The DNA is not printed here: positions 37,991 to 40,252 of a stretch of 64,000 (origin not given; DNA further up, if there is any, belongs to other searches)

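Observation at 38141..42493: GNAT / nucleotidyltransferase / anomeric-kinase trio fused by 4-nt overlaps to glgE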

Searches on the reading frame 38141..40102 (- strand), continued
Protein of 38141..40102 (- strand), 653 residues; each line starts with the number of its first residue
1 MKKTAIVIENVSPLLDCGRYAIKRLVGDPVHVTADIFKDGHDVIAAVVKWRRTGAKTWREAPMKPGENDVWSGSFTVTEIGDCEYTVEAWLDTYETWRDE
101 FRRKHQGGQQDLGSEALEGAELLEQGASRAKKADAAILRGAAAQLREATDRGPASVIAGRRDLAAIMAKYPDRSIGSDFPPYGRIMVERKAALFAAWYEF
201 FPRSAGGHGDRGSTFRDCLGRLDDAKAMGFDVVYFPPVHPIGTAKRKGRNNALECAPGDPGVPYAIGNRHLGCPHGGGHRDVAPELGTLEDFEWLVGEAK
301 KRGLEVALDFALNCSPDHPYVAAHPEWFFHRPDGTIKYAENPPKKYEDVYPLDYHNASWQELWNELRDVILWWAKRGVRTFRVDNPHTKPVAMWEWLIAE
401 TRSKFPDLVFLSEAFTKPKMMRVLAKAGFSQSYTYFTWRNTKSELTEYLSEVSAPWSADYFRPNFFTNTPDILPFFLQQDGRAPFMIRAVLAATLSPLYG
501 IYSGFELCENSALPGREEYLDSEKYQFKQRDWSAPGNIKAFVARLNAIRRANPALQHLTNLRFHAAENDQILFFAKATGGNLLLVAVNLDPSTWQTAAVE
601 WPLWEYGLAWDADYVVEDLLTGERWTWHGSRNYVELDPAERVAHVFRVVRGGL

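Call 87: find_encoding_contigs(protein=P0400, flank=10000, max_places=1)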
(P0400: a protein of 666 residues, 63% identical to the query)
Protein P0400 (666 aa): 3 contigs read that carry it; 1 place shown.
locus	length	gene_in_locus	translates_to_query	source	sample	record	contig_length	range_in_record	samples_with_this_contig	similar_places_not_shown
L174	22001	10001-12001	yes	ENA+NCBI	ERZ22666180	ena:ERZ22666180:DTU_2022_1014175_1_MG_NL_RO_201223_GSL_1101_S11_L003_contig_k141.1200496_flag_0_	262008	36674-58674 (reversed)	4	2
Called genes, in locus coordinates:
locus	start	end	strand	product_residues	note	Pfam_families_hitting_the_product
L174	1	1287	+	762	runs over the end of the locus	PF01225:Mur_ligase, PF08245:Mur_ligase_M, PF02875:Mur_ligase_C, PF01565:FAD_binding_4, PF02873:MurB_C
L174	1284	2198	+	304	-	PF01820:Dala_Dala_lig_N, PF07478:Dala_Dala_lig_C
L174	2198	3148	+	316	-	PF08478:POTRA_1, PF03799:FtsQ_DivIB_C (weak)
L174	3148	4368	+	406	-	PF11104:PilM_2 (faint), PF02491:SHS2_FTSA, PF06723:MreB_Mbl, PF14450:FtsA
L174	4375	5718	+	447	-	PF00091:Tubulin, PF12327:FtsZ_C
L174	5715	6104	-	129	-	-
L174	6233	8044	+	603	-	PF01839:FG-GAP (faint), PF13517:FG-GAP_3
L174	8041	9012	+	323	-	PF00483:NTP_transferase, PF12804:NTP_transf_3 (weak), PF25087:GMPPB_C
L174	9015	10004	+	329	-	PF01636:APH, PF19974:TCAD9 (weak)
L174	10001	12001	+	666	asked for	PF11896:GlgE_dom_N_S, PF00128:Alpha-amylase (faint), PF21702:GLGE_C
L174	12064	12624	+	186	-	PF02622:DUF179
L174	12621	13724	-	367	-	PF00497:SBP_bac_3, PF00060:Lig_chan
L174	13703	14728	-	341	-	PF01544:CorA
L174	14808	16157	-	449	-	PF00202:Aminotran_3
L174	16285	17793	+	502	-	PF13506:Glyco_transf_21, PF00535:Glycos_transf_2, PF13641:Glyco_tranf_2_3, PF13632:Glyco_trans_2_3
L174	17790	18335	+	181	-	PF03734:YkuD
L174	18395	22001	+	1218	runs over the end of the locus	PF19543:GH123_N, PF21702:GLGE_C (faint)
